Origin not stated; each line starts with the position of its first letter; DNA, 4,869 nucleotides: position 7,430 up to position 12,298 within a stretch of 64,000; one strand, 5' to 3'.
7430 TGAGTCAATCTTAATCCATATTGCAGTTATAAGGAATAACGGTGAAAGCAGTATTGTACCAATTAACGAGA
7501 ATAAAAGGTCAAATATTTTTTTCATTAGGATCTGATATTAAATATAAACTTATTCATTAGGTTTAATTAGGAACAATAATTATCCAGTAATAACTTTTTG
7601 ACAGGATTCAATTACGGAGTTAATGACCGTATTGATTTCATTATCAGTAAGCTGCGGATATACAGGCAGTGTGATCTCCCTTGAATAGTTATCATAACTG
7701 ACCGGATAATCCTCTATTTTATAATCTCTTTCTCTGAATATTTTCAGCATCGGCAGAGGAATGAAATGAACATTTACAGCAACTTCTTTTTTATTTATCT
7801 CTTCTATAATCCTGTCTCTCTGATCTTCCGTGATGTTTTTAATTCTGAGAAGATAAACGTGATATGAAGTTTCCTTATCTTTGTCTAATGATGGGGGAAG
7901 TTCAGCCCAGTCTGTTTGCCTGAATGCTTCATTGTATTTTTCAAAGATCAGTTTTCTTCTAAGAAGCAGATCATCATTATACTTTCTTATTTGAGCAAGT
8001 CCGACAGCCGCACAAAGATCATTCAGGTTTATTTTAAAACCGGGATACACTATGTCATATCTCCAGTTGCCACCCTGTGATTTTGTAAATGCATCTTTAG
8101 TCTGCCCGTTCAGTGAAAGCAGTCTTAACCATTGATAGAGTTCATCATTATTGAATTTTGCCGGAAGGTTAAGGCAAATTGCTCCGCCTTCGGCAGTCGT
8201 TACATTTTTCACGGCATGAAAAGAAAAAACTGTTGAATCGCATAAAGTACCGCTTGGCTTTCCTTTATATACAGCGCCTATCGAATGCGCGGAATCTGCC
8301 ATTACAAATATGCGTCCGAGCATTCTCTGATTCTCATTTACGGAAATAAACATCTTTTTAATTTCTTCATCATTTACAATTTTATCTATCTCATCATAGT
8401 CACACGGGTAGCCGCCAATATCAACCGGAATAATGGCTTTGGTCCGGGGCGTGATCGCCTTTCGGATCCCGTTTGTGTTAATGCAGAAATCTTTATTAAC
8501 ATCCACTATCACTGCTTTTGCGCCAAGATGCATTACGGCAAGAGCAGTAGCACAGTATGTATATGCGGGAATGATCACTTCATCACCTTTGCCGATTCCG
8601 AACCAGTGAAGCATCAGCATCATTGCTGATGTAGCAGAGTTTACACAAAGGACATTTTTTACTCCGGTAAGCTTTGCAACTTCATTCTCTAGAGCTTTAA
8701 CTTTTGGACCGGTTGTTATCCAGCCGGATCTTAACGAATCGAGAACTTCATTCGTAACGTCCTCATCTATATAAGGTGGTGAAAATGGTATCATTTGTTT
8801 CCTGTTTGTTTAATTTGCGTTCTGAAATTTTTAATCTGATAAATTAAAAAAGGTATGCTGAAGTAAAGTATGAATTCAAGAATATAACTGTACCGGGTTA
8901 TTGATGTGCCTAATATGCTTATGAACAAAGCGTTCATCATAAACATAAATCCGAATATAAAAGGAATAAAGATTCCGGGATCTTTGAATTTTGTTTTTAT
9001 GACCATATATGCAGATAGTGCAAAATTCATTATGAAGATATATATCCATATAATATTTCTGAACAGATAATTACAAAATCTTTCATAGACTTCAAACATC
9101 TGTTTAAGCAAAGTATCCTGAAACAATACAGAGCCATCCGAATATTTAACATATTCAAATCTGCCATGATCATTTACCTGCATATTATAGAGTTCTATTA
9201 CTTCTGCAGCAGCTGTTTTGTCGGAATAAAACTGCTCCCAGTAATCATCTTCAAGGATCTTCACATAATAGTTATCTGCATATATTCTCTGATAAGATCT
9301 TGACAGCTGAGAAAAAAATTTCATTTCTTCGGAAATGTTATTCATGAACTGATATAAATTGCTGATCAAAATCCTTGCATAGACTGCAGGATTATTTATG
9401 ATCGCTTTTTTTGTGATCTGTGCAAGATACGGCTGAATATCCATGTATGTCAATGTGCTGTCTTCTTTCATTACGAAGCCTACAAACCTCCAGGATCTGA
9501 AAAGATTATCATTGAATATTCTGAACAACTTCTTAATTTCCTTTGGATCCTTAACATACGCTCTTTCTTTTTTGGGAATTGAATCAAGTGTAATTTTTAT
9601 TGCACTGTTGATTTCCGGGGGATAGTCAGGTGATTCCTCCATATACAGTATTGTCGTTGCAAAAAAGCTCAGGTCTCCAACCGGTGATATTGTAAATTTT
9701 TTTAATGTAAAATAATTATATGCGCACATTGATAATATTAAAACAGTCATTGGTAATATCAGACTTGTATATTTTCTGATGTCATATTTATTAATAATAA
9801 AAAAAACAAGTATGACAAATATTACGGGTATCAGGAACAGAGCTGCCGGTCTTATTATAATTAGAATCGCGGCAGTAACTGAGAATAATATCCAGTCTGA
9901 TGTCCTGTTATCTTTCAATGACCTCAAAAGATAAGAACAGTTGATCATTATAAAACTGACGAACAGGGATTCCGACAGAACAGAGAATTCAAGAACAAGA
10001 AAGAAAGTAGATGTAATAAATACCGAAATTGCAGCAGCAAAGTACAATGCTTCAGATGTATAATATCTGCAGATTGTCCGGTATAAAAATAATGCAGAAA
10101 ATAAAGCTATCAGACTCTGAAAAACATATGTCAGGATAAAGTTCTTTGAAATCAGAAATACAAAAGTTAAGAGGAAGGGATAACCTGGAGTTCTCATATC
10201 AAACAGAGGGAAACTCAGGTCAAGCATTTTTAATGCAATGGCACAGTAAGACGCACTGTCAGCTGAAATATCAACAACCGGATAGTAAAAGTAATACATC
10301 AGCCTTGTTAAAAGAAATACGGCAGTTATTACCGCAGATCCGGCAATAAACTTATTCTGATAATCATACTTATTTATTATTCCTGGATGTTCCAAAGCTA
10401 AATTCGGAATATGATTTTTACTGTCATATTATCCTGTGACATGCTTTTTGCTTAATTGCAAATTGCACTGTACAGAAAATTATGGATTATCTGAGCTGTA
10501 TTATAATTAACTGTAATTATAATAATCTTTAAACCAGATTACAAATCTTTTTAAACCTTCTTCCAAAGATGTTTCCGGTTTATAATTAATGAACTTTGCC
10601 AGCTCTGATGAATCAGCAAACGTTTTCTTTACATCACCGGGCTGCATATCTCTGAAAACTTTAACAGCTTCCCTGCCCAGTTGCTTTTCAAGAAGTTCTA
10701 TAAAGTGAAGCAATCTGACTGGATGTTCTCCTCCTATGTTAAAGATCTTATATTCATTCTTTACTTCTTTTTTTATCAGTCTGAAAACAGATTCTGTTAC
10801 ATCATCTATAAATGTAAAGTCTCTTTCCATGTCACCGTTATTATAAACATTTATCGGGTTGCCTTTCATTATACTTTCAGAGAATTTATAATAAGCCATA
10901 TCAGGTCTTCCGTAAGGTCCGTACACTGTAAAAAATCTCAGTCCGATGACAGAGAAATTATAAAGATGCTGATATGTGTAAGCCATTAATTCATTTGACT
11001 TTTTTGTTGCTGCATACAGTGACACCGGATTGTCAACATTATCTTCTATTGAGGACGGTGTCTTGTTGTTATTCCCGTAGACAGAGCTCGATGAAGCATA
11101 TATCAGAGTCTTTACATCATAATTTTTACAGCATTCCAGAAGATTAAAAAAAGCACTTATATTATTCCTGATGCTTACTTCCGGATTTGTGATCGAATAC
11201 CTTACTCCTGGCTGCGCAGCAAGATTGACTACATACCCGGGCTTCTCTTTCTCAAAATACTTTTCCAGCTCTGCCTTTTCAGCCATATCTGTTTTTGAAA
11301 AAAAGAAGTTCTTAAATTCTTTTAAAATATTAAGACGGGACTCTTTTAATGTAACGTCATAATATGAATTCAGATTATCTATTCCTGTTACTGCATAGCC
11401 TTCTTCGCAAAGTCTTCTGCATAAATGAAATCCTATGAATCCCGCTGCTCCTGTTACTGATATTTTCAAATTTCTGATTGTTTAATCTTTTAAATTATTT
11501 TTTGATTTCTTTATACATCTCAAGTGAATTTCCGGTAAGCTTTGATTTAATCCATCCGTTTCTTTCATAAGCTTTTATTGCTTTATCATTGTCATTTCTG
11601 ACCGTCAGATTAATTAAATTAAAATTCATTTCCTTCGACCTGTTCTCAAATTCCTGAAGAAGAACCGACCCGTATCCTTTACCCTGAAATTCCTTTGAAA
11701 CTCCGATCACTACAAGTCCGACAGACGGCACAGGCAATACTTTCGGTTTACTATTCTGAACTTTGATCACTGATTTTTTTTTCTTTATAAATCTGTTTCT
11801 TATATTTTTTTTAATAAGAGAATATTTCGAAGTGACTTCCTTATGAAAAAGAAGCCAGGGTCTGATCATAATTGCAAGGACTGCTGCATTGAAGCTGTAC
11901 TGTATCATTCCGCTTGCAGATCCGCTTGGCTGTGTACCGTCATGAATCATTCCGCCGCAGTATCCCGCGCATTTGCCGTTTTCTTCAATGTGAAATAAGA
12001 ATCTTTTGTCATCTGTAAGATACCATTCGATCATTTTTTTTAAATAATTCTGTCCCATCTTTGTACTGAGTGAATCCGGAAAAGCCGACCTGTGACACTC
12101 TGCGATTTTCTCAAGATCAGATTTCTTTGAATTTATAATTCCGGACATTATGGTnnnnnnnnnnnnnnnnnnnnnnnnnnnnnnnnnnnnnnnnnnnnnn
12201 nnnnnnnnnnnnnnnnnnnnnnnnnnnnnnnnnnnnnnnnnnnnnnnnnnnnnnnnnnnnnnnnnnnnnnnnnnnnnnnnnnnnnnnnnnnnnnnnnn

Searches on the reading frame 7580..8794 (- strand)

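Call 103: search_protein_families(library=pfam, proteins=[window:7580-8794:-], max_evalue=0.001)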
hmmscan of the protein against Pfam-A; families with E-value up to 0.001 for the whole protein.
window:7580-8794:- (404 aa): 4 families
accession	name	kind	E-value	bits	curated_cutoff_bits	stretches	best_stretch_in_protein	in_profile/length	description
PF01041.23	DegT_DnrJ_EryC1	-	3.9e-94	316.3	19.8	2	162-394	140-359/360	DegT/DnrJ/EryC1/StrS aminotransferase family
PF01053.26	Cys_Met_Meta_PP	-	1.3e-07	30.9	27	1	29-122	51-142/381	Cys/Met metabolism PLP-dependent enzyme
PF00155.27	Aminotran_1_2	-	8.8e-05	22.3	19.7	1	32-122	44-151/361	Aminotransferase class I and II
PF00266.25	Aminotran_5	-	0.00047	19.7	21.5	1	31-121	44-143/371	Aminotransferase class-V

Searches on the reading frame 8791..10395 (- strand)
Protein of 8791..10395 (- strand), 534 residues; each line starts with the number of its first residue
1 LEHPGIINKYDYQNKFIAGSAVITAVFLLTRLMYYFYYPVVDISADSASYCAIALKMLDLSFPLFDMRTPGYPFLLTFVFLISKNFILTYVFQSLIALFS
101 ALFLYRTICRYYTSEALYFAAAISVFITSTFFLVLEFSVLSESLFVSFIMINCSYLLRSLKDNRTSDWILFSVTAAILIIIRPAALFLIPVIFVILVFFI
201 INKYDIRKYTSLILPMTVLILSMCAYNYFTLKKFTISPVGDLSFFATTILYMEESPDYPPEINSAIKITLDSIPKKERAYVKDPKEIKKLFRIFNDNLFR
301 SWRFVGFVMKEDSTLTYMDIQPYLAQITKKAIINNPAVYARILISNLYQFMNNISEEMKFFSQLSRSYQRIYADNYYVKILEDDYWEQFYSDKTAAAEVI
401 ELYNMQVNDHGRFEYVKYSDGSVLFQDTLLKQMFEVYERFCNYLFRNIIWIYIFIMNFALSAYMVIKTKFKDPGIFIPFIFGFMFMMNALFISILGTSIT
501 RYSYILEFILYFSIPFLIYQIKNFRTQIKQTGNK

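Call 103: search_protein_families(library=pfam, proteins=[window:8791-10395:-], max_evalue=0.001)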
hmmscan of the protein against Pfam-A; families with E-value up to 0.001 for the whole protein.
window:8791-10395:- (534 aa): 1 family
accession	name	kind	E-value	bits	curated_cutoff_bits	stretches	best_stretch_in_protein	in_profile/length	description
PF13231.12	PMT_2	-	2.7e-08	34.6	26.1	1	69-223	3-153/160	Dolichyl-phosphate-mannose-protein mannosyltransferase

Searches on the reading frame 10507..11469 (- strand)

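Call 6: search_protein_families(library=pfam, proteins=[window:10507-11469:-], max_evalue=0.001)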
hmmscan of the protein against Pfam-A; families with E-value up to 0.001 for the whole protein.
window:10507-11469:- (320 aa): 7 families
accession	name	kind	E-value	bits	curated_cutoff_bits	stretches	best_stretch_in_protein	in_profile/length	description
PF01370.27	Epimerase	-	2.9e-56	191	20.9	1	3-246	1-240/240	NAD dependent epimerase/dehydratase family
PF16363.11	GDP_Man_Dehyd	-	2.9e-53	181.9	27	1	5-308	2-331/332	GDP-mannose 4,6 dehydratase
PF04321.23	RmlD_sub_bind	-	1.2e-16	61.1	27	1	1-256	1-223/287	RmlD substrate binding domain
PF02719.21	Polysacc_synt_2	-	3e-15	56.6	20.2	1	3-257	1-240/293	Polysaccharide biosynthesis protein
PF01073.25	3Beta_HSD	-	4.7e-15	55.8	22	1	5-227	2-224/280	3-beta hydroxysteroid dehydrogenase/isomerase family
PF00106.31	adh_short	-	5.6e-05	23.1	26.6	1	3-74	3-70/195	short chain dehydrogenase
PF07993.18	NAD_binding_4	-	0.00024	20.8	20.1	0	97-167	106-192/258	Male sterility protein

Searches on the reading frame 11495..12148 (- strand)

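Call 6: search_protein_families(library=pfam, proteins=[window:11495-12148:-], max_evalue=0.001)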
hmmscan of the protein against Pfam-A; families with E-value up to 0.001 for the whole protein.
window:11495-12148:- (217 aa): 6 families
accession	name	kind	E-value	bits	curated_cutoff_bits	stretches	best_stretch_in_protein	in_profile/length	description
PF00583.31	Acetyltransf_1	-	1.5e-15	57.9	20.7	1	144-199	61-116/116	Acetyltransferase (GNAT) family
PF13508.13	Acetyltransf_7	-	6.2e-09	36.6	27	1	148-200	34-83/84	Acetyltransferase (GNAT) domain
PF13673.13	Acetyltransf_10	-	7.2e-08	32.9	23.6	1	148-202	57-110/128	Acetyltransferase (GNAT) domain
PF08445.16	FR47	-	4.6e-05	23.8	22.1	1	144-202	23-80/86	FR47-like protein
PF13420.13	Acetyltransf_4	-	9.6e-05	22.9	24.3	0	10-70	7-71/155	Acetyltransferase (GNAT) domain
PF13527.13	Acetyltransf_9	-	0.00034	21.1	25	0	140-199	70-124/127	Acetyltransferase (GNAT) domain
